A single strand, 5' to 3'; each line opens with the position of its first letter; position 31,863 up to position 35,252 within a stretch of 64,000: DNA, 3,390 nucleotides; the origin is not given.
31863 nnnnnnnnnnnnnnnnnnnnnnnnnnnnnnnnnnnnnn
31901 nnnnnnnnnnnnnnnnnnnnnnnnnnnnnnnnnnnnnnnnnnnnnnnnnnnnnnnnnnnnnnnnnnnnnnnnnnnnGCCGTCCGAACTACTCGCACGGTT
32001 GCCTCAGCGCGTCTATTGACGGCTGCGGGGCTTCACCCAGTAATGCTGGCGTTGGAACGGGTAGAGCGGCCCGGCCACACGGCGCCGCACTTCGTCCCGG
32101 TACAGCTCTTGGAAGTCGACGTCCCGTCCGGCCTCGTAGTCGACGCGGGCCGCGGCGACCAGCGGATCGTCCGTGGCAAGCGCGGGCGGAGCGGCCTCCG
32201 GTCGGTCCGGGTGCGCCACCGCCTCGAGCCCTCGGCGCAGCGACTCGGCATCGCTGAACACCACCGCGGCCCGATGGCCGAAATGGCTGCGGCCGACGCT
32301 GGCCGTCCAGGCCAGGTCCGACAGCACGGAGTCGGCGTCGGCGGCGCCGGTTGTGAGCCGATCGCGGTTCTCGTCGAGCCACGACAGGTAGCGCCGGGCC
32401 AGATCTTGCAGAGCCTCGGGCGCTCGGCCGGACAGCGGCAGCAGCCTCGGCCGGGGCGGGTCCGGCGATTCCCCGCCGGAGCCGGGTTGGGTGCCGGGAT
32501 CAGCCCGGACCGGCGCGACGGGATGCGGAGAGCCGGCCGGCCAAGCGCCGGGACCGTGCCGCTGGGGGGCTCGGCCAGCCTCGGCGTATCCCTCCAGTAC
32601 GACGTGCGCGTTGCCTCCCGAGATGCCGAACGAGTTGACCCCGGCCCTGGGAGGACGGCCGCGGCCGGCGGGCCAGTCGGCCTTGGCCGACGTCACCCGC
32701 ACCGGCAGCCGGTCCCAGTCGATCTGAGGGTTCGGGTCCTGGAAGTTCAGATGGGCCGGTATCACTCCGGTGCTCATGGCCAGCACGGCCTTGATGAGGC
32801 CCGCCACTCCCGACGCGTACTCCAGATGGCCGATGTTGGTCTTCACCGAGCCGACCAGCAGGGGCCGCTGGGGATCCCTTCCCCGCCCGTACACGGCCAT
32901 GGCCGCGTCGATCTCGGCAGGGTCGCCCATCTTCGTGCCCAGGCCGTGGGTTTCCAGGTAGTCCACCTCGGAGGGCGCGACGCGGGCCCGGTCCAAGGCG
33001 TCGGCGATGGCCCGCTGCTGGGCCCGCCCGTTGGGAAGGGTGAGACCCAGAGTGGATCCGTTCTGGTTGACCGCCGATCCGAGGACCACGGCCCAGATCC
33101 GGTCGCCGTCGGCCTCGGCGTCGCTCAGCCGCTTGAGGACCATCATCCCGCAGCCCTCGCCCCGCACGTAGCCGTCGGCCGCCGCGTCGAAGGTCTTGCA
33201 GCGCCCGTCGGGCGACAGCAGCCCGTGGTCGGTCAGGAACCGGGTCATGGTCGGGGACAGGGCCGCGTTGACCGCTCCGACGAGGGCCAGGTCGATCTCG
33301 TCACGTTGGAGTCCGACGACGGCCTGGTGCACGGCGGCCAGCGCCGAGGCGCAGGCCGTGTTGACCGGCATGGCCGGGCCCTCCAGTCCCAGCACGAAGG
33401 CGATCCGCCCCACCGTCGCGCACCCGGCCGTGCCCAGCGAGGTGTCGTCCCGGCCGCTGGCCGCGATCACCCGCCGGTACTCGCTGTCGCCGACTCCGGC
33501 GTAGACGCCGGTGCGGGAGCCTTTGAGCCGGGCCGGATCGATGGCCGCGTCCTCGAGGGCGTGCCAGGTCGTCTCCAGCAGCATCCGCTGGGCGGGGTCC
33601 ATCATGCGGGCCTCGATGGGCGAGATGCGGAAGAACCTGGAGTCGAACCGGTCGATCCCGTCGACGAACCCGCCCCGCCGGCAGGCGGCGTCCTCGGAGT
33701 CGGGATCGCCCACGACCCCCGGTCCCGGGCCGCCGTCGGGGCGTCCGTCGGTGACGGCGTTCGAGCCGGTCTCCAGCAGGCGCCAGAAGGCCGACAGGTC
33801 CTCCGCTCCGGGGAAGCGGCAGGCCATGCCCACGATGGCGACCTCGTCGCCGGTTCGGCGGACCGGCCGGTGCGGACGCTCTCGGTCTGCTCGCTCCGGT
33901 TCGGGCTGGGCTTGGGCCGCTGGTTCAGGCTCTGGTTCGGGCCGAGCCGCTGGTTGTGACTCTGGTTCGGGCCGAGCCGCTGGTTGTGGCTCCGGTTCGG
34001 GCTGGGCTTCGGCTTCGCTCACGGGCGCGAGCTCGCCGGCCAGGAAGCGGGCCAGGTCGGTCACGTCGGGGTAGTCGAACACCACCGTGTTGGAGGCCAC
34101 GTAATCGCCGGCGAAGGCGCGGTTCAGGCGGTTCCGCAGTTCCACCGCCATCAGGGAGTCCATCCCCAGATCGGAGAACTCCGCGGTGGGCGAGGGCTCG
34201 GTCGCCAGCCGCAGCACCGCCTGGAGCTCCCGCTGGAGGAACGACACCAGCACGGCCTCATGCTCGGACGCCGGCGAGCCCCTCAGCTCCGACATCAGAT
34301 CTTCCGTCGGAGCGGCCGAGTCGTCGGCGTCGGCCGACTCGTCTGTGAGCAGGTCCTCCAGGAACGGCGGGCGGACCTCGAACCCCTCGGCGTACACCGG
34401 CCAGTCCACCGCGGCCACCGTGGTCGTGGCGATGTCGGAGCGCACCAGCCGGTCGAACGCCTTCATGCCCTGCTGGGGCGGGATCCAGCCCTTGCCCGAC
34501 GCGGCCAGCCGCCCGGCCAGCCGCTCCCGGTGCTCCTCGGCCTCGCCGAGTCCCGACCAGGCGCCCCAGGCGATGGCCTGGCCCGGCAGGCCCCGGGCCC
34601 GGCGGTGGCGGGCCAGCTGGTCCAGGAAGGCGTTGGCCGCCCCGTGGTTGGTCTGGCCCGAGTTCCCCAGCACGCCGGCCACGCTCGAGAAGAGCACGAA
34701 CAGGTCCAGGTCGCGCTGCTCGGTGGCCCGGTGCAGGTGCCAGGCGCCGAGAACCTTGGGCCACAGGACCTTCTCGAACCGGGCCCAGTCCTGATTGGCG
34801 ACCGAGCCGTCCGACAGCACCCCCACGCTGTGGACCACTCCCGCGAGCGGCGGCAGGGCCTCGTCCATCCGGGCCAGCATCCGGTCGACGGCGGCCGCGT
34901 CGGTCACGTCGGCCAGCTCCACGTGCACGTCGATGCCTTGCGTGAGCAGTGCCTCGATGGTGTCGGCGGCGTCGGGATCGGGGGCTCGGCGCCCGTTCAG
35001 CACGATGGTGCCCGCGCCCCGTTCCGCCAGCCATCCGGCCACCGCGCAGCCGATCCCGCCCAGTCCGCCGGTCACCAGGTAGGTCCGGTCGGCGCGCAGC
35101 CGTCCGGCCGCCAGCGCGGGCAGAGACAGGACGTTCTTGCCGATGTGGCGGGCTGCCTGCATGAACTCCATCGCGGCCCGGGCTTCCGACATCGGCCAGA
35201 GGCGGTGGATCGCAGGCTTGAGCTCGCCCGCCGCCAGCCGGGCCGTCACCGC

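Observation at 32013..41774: Type I PKS terminates in a catalytically intact KS with no AT, ACP or release domain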

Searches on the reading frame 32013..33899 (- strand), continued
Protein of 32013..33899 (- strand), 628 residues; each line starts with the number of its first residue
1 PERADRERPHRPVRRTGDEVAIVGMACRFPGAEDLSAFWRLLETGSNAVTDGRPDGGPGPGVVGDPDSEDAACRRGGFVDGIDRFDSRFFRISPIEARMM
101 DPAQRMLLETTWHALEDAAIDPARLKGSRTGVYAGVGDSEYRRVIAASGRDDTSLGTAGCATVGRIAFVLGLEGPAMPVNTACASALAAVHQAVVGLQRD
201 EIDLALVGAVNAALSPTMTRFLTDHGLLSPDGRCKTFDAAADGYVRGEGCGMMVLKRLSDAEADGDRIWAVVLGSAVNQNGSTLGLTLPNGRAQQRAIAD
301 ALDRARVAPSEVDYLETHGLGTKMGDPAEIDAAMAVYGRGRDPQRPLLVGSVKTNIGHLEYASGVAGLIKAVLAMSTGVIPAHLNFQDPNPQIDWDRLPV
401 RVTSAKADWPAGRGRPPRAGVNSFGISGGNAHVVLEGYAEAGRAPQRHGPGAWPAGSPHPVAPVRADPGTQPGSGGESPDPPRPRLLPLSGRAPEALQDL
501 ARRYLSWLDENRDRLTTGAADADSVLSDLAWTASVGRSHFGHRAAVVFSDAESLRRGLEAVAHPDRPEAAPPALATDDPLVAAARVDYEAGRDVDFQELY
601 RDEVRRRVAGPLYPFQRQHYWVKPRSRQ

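Call 67: fold_search(model_id=the predicted structure, library=pdb)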
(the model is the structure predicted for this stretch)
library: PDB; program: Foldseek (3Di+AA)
matches with E <= 10: 1152; with E <= 0.001: 1069
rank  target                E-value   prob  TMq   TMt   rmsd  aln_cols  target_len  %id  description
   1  2hg4_E                4.4e-53  1.00  0.68  0.50   4.4       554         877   44  Structure of the ketosynthase-acyltransferase didomain of module 5 from DEBS. (released 2006-07-11)
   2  7s6b_B                1.5e-52  1.00  0.67  0.49   4.6       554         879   40  Crystal structure of modular polyketide synthase apo-Lsd14 from the Lasalocid biosynthesis pathway, trapped in the tra (released 2021-11-03)
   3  7s6d_A                5.7e-52  1.00  0.69  0.49   4.7       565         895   38  CryoEM structure of modular PKS holo-Lsd14 bound to antibody fragment 1B2, composite structure (released 2021-11-03)
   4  4mz0_B                1.2e-51  1.00  0.70  0.54   4.6       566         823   40  Structure of a ketosynthase-acyltransferase di-domain from module CurL of the curacin A polyketide synthase (released 2014-01-29)
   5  2hg4_F                2.1e-51  1.00  0.68  0.50   4.4       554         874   43  Structure of the ketosynthase-acyltransferase didomain of module 5 from DEBS. (released 2006-07-11)
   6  8ee1_D                3.6e-51  1.00  0.67  0.51   5.4       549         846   39  KS-AT didomain from module 2 of the 6-deoxyerythronolide B synthase in complex with antibody fragment AA5 (released 2023-05-31)
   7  9d2z_A                4.6e-51  1.00  0.67  0.49   6.0       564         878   39  Cryo-EM structure of mycocerosic acid synthase with single KS-ACP crosslink using C16 alpha-bromoamide. Complex B (released 2025-08-13)
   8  7s6d_B                1.1e-50  1.00  0.70  0.50   4.6       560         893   38  CryoEM structure of modular PKS holo-Lsd14 bound to antibody fragment 1B2, composite structure (released 2021-11-03)
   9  7s6b_A                1.2e-50  1.00  0.70  0.50   4.4       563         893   40  Crystal structure of modular polyketide synthase apo-Lsd14 from the Lasalocid biosynthesis pathway, trapped in the tra (released 2021-11-03)
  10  4mz0_A                1.4e-50  1.00  0.69  0.49   5.2       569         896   40  Structure of a ketosynthase-acyltransferase di-domain from module CurL of the curacin A polyketide synthase (released 2014-01-29)
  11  9d2y_B                1.6e-50  1.00  0.68  0.22   5.2       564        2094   38  Cryo-EM structure of mycocerosic acid synthase with double KS-ACP crosslinking using C16 alpha-bromoamide. Complex A (released 2025-08-13)
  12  2hg4_A                1.9e-50  1.00  0.69  0.50   4.2       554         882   43  Structure of the ketosynthase-acyltransferase didomain of module 5 from DEBS. (released 2006-07-11)
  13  7s6c_A                2.1e-50  1.00  0.68  0.49   5.0       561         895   39  CryoEM structure of modular PKS holo-Lsd14 stalled at the condensation step and bound to antibody fragment 1B2, compos (released 2021-11-03)
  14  4na1_A                2.1e-50  1.00  0.74  0.77   6.3       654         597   33  Crystal Structure of the second ketosynthase from the bacillaene polyketide synthase (released 2014-02-19)
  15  2hg4_D                2.3e-50  1.00  0.68  0.49   4.5       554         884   43  Structure of the ketosynthase-acyltransferase didomain of module 5 from DEBS. (released 2006-07-11)
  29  4tkt                  1.1e-48  1.00  0.75  0.79   5.1       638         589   35  Streptomyces platensis isomigrastatin ketosynthase domain MgsF KS6 (released 2014-06-11)
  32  4zdn                  1.4e-48  1.00  0.72  0.76   6.8       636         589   34  Streptomyces platensis isomigrastatin ketosynthase domain MgsF KS4 (released 2015-05-13)
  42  4qyr                  1.2e-47  1.00  0.75  0.80   5.9       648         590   36  Streptomyces platensis isomigrastatin ketosynthase domain MgsE KS3 (released 2014-08-20)
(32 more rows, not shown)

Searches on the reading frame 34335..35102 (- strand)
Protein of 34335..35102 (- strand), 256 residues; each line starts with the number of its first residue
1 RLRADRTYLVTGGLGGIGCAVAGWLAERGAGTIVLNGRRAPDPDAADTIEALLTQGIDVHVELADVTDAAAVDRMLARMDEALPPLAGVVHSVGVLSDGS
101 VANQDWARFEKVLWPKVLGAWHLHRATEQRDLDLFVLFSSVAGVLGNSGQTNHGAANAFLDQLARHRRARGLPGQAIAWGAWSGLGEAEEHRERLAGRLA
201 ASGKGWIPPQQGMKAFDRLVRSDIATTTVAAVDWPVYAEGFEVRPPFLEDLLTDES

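Call 73: search_solved_structures(query=window:34335-35102:-, max_evalue=1e-10, show_alignments=3)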
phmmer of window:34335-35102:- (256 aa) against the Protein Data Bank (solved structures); distinct sequences matched with E-value up to 1e-10: 53.
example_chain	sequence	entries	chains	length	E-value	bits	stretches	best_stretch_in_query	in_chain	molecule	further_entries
9d2y_A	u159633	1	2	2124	4.3e-44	154.1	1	3-227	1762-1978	Multifunctional mycocerosic acid synthase membrane-associated MAS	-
9d2z_A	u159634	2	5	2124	4.3e-44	154.1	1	3-227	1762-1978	Mycocerosic acid synthase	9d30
3mjv_A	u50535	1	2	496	1e-42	149.6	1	7-246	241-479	AmphB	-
3mjc_A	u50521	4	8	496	4.1e-42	147.6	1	7-246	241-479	AmphB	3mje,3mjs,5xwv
4dif_A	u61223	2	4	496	6e-42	147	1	7-246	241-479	AmphB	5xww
3mjt_A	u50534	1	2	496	2.1e-41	145.2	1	7-246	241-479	AmphB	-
3slk_A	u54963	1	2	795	9.5e-40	139.8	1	6-249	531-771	Polyketide synthase extender module 2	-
5bp4_A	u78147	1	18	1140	4.9e-39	137.5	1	3-254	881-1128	Mycocerosic acid synthase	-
6w7s_A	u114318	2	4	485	7.3e-39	136.9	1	6-243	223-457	EryAI | KR1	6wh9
2fr0_A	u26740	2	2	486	7.4e-39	136.9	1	6-243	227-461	Erythromycin synthase, EryAI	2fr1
7m7j_B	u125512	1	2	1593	4e-38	134.5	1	6-243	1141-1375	EryAI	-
7m7i_B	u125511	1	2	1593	4e-38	134.5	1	6-243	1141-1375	EryAI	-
7m7f_B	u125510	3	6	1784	4.8e-38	134.3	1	6-243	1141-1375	EryAI,6-deoxyerythronolide-B synthase EryA3, modules 5 and 6 chimera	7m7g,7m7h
8tjn_B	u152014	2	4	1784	4.8e-38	134.3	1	6-243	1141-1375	EryAI,6-deoxyerythronolide-B synthase EryA3, modules 5 and 6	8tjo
7m7e_B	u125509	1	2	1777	4.8e-38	134.2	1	6-243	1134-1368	6-deoxyerythronolide-B synthase EryA2, modules 3 and 4,EryAI,6-deoxyerythronolide-B syntha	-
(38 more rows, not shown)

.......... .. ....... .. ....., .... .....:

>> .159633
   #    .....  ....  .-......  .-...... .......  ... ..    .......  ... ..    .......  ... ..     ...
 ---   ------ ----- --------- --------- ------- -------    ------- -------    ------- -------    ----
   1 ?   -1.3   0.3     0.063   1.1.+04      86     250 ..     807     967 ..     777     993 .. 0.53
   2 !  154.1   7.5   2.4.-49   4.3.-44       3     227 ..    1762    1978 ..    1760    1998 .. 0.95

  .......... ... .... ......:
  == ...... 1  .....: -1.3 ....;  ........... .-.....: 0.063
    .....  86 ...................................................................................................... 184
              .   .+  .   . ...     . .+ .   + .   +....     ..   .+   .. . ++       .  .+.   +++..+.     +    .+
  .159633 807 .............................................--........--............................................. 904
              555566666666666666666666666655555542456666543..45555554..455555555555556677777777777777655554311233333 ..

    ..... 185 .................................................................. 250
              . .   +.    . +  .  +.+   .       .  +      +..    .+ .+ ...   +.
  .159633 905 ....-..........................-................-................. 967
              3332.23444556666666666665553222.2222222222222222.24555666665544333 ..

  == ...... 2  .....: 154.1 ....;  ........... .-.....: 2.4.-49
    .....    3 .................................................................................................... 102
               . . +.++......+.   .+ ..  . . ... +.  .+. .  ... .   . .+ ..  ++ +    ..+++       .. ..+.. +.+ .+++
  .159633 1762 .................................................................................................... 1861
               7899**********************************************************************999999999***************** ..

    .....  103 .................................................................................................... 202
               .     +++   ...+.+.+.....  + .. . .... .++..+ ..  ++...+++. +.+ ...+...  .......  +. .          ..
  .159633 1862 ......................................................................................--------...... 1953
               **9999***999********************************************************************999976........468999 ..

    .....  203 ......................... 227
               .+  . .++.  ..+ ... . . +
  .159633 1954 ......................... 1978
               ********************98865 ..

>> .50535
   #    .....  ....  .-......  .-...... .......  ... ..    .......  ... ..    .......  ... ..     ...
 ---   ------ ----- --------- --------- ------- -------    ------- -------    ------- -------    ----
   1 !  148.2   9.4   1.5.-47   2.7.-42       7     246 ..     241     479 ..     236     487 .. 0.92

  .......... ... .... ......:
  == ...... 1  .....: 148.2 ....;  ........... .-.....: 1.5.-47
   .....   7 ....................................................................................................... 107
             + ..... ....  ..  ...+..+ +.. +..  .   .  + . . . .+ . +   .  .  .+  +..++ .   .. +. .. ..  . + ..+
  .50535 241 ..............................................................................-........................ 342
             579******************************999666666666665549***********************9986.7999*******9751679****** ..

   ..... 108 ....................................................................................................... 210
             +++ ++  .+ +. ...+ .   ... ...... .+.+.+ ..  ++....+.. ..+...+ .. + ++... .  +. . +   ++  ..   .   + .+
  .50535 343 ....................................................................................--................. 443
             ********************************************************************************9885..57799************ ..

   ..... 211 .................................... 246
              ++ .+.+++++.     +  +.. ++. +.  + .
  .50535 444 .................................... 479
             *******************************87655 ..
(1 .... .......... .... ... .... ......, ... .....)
